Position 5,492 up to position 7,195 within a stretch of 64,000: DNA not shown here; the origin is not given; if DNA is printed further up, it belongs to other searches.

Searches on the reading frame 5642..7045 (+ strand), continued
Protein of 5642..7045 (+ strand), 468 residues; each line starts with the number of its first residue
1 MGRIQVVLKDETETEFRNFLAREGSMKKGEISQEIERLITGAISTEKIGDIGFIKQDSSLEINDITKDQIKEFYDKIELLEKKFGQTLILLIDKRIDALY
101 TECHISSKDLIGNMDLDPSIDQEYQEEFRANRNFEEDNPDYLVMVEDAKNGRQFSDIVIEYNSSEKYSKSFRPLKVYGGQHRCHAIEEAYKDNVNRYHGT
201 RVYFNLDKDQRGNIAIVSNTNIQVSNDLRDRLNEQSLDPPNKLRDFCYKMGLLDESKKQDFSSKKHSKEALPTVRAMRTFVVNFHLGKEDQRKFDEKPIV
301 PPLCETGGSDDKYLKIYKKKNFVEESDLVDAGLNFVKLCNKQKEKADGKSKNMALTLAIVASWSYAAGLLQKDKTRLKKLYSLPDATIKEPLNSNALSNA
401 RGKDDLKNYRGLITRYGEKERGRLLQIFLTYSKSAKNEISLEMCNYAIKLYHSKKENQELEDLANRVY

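Call 53: search_protein_families(library=ncbifam, alignment_id=A1, max_evalue=1)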
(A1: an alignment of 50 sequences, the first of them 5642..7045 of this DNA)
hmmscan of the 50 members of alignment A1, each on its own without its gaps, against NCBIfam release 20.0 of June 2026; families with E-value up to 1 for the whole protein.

A. member 1, window:5642-7045:+ (468 aa): 0 families

B. families by the number of members that match (of 50 scanned): 22 families
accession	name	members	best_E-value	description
TIGR03187.1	DGQHR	34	1.8e-05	DGQHR domain-containing protein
NF010249.0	PRK13696.1-1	15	1.9e-05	hypothetical protein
TIGR04172.1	DGQHR_dnd_1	2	0.006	DNA phosphorothioation-associated DGQHR protein 1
TIGR03777.1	RPE4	2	0.012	palindromic element RPE4 domain-containing protein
TIGR01765.1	tspaseT_teng_N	2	0.16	transposase, putative, N-terminal domain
NF045945.1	ProImpepLactob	1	0.015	proline iminopeptidase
NF000114.1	16S_rRNA_Rmt_G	1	0.019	RmtG family 16S rRNA (guanine(1405)-N(7))-methyltransferase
NF003056.0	PRK03975.1-4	1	0.031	putative transcriptional regulator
TIGR02037.1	degP_htrA_DO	1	0.032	Do family serine endopeptidase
NF007829.0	PRK10538.1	1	0.06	bifunctional NADP-dependent 3-hydroxy acid dehydrogenase/3-hydroxypropionate dehydrogenase YdfG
NF006459.0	PRK08841.1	1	0.064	aspartate kinase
NF038403.1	perm_prefix_1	1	0.065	permease prefix domain 1-containing protein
TIGR00086.1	smpB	1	0.08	SsrA-binding protein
NF010250.0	PRK13696.1-2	1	0.085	hypothetical protein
NF002303.0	PRK01222.2-3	1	0.092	phosphoribosylanthranilate isomerase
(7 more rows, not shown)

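Call 54: search_protein_families(library=pfam, proteins=[P0105, P0108, P0114, P0116, P0117, P0120, P0100, P0096, P0069, P0088], max_evalue=1)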
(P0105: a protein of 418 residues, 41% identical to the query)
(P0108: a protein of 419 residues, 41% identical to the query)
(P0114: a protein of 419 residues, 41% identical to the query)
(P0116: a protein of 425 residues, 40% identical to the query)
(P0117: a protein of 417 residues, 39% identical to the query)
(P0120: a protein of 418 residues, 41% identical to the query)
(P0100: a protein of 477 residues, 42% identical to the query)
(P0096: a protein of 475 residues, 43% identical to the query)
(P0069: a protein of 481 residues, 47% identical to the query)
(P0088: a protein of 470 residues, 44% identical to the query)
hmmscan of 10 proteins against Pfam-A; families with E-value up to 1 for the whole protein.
P0105 (418 aa): 0 families

P0108 (419 aa): 0 families

P0114 (419 aa): 0 families

P0116 (425 aa): 0 families

P0117 (417 aa): 0 families

P0120 (418 aa): 0 families

P0100 (477 aa): 2 families
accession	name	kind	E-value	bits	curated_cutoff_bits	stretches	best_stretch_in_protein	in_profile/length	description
PF14072.11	DndB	-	0.0088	15.6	29.1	1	169-204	98-133/338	DNA-sulfur modification-associated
PF02602.20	HEM4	-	0.045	13.3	27.5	1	154-212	102-160/231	Uroporphyrinogen-III synthase HemD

P0096 (475 aa): 3 families
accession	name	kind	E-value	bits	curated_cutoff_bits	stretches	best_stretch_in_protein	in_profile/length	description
PF14072.11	DndB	-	0.1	12.1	29.1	1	171-190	100-119/338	DNA-sulfur modification-associated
PF21228.3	RuBisCO_activase_AAA_helical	-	0.16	12.7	27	1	197-266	8-77/96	Ribulose bisphosphate carboxylase/oxygenase activase, AAA, helical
PF00204.31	DNA_gyraseB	-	0.28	11.1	27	0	6-43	117-154/173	DNA gyrase B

P0069 (481 aa): 3 families
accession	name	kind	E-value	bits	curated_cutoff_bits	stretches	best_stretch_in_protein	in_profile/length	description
PF24617.1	POF1B_HlH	-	0.034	15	27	1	29-61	33-66/84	POF1B helix-loop-helix domain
PF14072.11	DndB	-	0.04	13.4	29.1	1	157-196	86-119/338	DNA-sulfur modification-associated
PF11991.13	Trp_DMAT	-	0.052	13.3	25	1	272-471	76-238/357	Tryptophan dimethylallyltransferase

P0088 (470 aa): 1 family
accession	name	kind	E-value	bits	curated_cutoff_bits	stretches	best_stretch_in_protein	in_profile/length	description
PF14072.11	DndB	-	0.049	13.1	29.1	1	165-200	100-136/338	DNA-sulfur modification-associated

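Call 78: search_protein_families(library=pfam, proteins=[L004:9415-10251:+, L004:10251-10835:+, L013:8384-9001:+, L013:9410-12799:+, L058:2585-3535:+, L059:3452-4882:+, L059:388-1710:+, L080:4194-5753:-, L088:3354-4694:-, L090:6422-6931:+], max_evalue=0.01)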
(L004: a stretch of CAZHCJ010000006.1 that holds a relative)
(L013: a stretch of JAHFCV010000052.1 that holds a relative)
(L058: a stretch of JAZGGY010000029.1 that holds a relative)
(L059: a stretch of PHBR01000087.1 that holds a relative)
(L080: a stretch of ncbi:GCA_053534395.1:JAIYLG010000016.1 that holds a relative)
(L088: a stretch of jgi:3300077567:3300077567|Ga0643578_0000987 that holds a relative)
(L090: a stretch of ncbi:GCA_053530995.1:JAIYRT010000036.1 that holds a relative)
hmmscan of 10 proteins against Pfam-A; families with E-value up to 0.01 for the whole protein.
L004:9415-10251:+ (279 aa): 1 family
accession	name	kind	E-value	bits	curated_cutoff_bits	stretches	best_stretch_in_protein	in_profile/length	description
PF02086.21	MethyltransfD12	-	8.4e-41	140.8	22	1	12-250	1-251/253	D12 class N6 adenine-specific DNA methyltransferase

L004:10251-10835:+ (195 aa): 1 family
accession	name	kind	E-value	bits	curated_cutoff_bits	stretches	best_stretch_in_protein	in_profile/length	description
PF18731.6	HEPN_Swt1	-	0.0073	17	27.5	0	84-133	49-99/115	Swt1-like HEPN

L013:8384-9001:+ (206 aa): 0 families

L013:9410-12799:+ (1130 aa): 0 families

L058:2585-3535:+ (317 aa): 4 families
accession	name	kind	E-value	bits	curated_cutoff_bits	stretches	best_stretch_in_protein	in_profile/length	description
PF08240.17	ADH_N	-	1.7e-23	83.3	23.5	1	24-127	2-104/104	Alcohol dehydrogenase GroES-like domain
PF00107.32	ADH_zinc_N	-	2.4e-10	40.9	31.8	1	166-271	2-116/129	Zinc-binding dehydrogenase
PF16912.11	Glu_dehyd_C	-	1.1e-06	28.8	34.9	1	157-268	33-153/211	Glucose dehydrogenase C-terminus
PF01488.26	Shikimate_DH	-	0.0022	18.5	24.3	1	156-255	13-120/138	Shikimate / quinate 5-dehydrogenase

L059:3452-4882:+ (477 aa): 4 families
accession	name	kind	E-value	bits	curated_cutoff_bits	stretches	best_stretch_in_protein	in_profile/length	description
PF18854.6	baeRF_family10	-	1e-06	29.5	27.1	1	252-355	26-126/143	Bacterial archaeo-eukaryotic release factor family 10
PF18844.6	baeRF_family2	-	0.00086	19.9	26.9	1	286-377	39-133/149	Bacterial archaeo-eukaryotic release factor family 2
PF18856.6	baeRF_family12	-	0.0033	18.4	27.7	0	260-323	28-91/138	Bacterial archaeo-eukaryotic release factor family 12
PF10116.14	Host_attach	-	0.0054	17.7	26.7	1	262-357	28-127/138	Protein required for attachment to host cells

L059:388-1710:+ (441 aa): 0 families

L080:4194-5753:- (520 aa): 1 family
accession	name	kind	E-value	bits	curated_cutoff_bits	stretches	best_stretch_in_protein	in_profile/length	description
PF01609.27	DDE_Tnp_1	-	2.8e-05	24.4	23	1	274-477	10-200/200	Transposase DDE domain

L088:3354-4694:- (447 aa): 1 family
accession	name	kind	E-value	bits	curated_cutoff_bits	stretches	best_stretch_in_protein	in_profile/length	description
PF01609.27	DDE_Tnp_1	-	0.00011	22.5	23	1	301-445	38-165/200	Transposase DDE domain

L090:6422-6931:+ (170 aa): 0 families

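Call 81: search_protein_representatives(alignment_id=A1)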
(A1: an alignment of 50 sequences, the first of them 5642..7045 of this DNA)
Query: 50 sequences, 469 profile positions. Proteins with E-value up to 0.001 (for the whole library): 297; up to 1e-10: 228; up to 1e-30: 100. The best 150 are listed.
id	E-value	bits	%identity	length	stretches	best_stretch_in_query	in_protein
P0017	3.8e-206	701.8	-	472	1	2-468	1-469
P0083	2.9e-200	682.4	-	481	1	3-468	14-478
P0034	7.8e-179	611.7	-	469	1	2-465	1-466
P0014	1.5e-178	610.8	-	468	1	2-468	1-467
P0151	6.9e-151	519.6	-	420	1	48-466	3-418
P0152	5.7e-149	513.3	-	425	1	46-468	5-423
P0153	5.8e-147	506.6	-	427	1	47-468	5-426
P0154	2.4e-140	484.8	-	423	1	48-467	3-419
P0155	1.9e-132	458.8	-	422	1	50-466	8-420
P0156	6.2e-131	453.8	-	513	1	60-467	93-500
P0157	2.2e-128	445.4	-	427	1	52-451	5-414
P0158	2.0e-121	422.5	-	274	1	195-469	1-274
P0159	1.1e-115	403.5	-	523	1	59-467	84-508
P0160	3.6e-112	391.9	-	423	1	61-467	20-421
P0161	6.3e-112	391.1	-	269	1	87-345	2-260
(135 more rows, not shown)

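Call 83: fold_search(model_id=the predicted structure, library=viral)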
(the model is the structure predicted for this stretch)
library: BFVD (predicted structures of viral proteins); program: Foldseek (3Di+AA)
matches with E <= 10: 230; with E <= 0.001: 9
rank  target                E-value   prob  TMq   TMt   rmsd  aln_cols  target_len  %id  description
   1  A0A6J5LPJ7            2.1e-06  1.00  0.19  0.28  16.4       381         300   11  Uncharacterized protein [uncultured Caudovirales phage]
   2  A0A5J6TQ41            1.1e-05  1.00  0.21  0.18  22.4       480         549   10  (no name in the UniProt tables at hand)
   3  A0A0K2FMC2            1.5e-05  1.00  0.43  0.45   8.9       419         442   10  (no name in the UniProt tables at hand)
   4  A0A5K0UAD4            8.4e-05  1.00  0.33  0.33  14.1       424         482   10  GmrSD restriction endonucleases N-terminal domain-containing protein [Yasminevirus sp. GU-2018]
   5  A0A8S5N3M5            9.7e-05  1.00  0.29  0.43  12.1       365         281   10  Occlusion protein [Siphoviridae sp. ctRuT6]
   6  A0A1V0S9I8            1.4e-04  1.00  0.41  0.49   7.6       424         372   10  GmrSD restriction endonucleases N-terminal domain-containing protein [Catovirus CTV1]
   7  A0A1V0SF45            1.9e-04  1.00  0.40  0.50  12.4       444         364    9  GmrSD restriction endonucleases N-terminal domain-containing protein [Hokovirus HKV1]
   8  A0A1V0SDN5            4.3e-04  1.00  0.38  0.45   9.4       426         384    6  GmrSD restriction endonucleases N-terminal domain-containing protein [Indivirus ILV1]
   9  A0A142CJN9            6.9e-04  0.99  0.19  0.27  15.1       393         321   11  (no name in the UniProt tables at hand)
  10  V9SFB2                1.1e-03  1.00  0.32  0.45   6.3       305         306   12  Putative nuclease [Tunisvirus fontaine2]
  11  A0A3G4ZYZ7            1.1e-03  0.99  0.20  0.32  21.4       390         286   11  Uncharacterized protein [Gaeavirus sp.]
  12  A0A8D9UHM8            1.6e-03  1.00  0.36  0.50  10.1       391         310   10  Sulfur modification protein [Bacteriophage sp.]
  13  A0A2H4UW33            1.6e-03  1.00  0.22  0.24  17.6       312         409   12  HNHc domain-containing protein [Bodo saltans virus]
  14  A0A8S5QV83            2.7e-03  1.00  0.37  0.61   6.4       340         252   10  Sulfiredoxin, chloroplastic/mitochondrial [Siphoviridae sp. ct5co22]
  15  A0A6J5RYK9            2.7e-03  0.60  0.17  0.19  21.8       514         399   11  Uncharacterized protein (Fragment) [uncultured Caudovirales phage]
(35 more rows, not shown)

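Call 89: search_protein_families(library=pfam, proteins=[L090:6422-6931:+, L004:10251-10835:+], max_evalue=10)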
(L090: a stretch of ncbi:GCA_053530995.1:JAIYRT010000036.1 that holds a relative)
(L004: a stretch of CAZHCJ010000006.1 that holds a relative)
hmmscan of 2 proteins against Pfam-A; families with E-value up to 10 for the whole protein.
L090:6422-6931:+ (170 aa): 1 family
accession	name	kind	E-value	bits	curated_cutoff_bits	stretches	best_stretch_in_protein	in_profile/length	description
PF01850.27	PIN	-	0.11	13.6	23.6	1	52-141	32-119/120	PIN domain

L004:10251-10835:+ (195 aa): 4 families
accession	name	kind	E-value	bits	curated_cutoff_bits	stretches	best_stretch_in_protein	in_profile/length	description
PF18731.6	HEPN_Swt1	-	0.0073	17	27.5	1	84-133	49-99/115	Swt1-like HEPN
PF14687.11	DUF4460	-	0.013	15.9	25.5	1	88-133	24-71/110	Domain of unknown function (DUF4460)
PF18371.6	FAD_SOX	-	0.019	15.7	26.5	1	85-151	38-103/104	Flavin adenine dinucleotide (FAD)-dependent sulfhydryl oxidase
PF13643.11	DUF4145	-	0.083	13.4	23.1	1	58-129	13-75/88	Domain of unknown function (DUF4145)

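Call 90: search_solved_structures(query=L090:6422-6931:+, max_evalue=10, show_alignments=2)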
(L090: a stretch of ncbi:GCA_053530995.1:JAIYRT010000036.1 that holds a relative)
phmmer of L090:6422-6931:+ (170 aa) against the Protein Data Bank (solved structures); distinct sequences matched with E-value up to 10: 0.
